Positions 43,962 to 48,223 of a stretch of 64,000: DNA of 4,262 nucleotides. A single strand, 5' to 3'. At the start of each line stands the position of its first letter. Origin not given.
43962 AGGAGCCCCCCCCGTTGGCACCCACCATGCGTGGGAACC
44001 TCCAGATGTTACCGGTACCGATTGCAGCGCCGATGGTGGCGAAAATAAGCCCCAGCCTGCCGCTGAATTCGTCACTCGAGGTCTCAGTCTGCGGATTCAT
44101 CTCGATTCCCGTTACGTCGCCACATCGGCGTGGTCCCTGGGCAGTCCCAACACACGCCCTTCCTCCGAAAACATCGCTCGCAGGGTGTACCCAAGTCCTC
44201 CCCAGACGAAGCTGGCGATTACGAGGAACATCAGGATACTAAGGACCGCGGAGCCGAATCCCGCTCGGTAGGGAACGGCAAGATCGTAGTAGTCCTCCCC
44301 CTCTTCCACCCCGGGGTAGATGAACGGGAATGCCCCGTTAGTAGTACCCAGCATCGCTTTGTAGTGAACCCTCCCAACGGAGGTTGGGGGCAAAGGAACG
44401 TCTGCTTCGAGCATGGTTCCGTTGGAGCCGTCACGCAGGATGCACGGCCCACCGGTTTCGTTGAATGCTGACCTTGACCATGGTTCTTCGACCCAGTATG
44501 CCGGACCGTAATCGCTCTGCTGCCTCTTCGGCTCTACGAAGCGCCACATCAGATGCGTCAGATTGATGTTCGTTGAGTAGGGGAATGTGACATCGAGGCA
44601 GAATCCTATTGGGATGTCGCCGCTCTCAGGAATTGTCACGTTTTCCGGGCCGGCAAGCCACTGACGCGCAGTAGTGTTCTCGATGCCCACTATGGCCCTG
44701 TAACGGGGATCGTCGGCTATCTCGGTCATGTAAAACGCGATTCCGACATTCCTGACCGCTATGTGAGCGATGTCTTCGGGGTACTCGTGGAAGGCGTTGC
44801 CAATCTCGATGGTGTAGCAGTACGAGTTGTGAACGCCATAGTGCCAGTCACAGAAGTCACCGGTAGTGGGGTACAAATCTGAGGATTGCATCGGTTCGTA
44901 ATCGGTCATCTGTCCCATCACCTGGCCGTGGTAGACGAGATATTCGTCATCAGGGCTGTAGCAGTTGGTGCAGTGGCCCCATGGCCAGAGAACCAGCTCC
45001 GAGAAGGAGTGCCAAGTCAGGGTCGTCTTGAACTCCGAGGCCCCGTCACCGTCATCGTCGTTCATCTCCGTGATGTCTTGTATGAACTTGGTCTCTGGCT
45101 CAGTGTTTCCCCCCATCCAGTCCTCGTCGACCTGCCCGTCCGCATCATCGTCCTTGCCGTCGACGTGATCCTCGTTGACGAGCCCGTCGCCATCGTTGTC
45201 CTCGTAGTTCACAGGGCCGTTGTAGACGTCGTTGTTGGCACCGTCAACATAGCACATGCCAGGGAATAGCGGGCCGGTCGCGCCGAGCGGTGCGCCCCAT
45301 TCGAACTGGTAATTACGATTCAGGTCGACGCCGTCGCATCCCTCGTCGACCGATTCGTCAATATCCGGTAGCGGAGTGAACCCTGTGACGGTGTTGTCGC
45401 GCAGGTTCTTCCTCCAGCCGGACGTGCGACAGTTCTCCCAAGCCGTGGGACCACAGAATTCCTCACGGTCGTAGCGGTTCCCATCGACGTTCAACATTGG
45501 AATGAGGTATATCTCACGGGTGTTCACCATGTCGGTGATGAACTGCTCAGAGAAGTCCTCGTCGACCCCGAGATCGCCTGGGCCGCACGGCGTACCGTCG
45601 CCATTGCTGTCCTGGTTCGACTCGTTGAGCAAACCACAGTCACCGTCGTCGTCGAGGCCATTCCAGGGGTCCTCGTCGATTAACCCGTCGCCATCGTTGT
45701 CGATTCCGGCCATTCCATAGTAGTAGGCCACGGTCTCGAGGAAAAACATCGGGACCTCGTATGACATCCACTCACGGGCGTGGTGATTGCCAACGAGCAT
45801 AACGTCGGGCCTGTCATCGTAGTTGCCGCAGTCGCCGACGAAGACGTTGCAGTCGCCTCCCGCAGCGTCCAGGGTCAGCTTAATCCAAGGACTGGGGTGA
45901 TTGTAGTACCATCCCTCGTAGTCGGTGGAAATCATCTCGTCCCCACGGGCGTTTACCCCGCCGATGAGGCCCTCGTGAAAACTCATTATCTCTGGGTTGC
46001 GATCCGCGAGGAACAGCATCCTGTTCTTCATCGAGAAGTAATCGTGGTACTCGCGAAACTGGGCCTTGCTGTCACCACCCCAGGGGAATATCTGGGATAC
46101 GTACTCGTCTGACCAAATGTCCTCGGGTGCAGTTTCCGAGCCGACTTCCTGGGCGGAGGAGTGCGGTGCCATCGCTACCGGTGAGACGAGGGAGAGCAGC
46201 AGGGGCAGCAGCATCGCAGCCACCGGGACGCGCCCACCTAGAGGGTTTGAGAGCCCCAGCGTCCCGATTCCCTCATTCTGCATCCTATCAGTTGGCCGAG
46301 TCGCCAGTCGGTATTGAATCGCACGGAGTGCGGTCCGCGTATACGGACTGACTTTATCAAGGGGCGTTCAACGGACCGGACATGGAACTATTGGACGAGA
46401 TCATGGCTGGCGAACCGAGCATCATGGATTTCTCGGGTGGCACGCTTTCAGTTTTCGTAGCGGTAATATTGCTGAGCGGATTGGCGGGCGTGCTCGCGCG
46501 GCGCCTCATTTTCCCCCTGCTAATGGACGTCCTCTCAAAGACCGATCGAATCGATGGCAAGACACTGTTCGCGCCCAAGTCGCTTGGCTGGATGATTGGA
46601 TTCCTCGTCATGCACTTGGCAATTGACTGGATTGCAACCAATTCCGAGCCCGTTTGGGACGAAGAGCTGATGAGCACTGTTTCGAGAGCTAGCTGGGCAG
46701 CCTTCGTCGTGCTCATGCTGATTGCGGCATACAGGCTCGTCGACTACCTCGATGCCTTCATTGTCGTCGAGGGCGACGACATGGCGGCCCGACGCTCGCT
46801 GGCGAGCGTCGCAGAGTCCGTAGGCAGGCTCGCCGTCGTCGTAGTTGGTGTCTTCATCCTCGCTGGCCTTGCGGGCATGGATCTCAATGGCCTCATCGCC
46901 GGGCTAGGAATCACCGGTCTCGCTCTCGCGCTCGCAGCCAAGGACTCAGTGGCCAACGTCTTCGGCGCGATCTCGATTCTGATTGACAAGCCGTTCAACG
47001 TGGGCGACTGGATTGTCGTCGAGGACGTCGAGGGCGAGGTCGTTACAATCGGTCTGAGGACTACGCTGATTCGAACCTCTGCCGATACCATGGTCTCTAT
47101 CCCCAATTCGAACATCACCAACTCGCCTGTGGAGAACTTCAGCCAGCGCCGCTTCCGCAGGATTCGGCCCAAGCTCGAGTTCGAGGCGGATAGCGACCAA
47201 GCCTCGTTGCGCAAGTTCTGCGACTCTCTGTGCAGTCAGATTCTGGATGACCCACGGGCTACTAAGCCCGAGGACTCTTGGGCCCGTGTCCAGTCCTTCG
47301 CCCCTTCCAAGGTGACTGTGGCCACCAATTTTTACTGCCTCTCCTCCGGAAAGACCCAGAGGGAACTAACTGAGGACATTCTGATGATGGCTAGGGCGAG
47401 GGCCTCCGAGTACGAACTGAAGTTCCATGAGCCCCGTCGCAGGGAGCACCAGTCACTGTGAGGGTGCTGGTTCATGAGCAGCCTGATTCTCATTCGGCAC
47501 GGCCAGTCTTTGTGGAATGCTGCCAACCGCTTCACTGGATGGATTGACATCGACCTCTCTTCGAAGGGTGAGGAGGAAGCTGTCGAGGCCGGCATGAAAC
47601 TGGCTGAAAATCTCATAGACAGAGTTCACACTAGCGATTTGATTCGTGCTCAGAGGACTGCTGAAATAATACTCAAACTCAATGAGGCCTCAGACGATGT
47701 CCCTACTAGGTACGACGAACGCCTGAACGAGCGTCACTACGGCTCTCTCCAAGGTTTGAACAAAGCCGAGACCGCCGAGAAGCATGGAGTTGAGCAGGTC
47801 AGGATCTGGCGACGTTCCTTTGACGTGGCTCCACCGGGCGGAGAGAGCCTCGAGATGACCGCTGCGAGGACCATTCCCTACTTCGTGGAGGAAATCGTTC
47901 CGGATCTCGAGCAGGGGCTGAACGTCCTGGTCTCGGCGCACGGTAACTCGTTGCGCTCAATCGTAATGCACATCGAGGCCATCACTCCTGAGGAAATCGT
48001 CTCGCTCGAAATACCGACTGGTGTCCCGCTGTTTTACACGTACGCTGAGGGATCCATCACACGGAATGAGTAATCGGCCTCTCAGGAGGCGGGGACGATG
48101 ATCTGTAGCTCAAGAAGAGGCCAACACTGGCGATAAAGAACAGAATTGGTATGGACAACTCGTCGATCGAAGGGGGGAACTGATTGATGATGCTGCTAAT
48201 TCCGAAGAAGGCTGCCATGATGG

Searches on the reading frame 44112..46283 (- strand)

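Call 9: search_protein_families(library=pfam, proteins=[window:44112-46283:-], max_evalue=0.001)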
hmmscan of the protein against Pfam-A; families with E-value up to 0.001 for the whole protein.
window:44112-46283:- (723 aa): 1 family
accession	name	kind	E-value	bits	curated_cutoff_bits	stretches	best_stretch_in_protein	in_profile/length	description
PF00246.29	Peptidase_M14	-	1.3e-29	104.2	21.6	1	248-497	82-264/286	Zinc carboxypeptidase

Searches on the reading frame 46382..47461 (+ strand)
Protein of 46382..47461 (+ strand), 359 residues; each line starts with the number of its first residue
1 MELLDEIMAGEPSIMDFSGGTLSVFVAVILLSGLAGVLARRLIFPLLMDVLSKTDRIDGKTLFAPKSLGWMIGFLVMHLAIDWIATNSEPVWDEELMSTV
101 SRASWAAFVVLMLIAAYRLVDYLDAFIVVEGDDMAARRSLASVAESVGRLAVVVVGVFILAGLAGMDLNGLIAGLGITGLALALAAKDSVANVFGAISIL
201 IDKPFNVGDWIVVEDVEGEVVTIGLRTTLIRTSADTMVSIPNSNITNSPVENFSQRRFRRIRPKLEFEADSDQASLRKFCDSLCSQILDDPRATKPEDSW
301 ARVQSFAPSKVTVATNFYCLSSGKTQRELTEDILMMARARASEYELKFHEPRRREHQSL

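Call 9: search_protein_families(library=pfam, proteins=[window:46382-47461:+], max_evalue=0.001)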
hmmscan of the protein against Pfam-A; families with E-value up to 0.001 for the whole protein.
window:46382-47461:+ (359 aa): 2 families
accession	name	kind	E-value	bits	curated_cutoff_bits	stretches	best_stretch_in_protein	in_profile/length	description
PF00924.24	MS_channel_2nd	-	3.7e-22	78.6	20.2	1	188-254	1-67/68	Mechanosensitive ion channel, beta-domain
PF21088.3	MS_channel_1st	-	0.00023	21.5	23.1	1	150-187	5-42/42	Mechanosensitive ion channel, transmembrane helices 2/3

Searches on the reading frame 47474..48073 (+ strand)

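Call 9: search_protein_families(library=pfam, proteins=[window:47474-48073:+], max_evalue=0.001)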
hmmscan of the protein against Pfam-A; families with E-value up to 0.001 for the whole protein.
window:47474-48073:+ (199 aa): 1 family
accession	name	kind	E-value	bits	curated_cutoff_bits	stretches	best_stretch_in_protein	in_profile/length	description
PF00300.27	His_Phos_1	-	8.2e-42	143.5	21.7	1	4-182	1-173/194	Histidine phosphatase superfamily (branch 1)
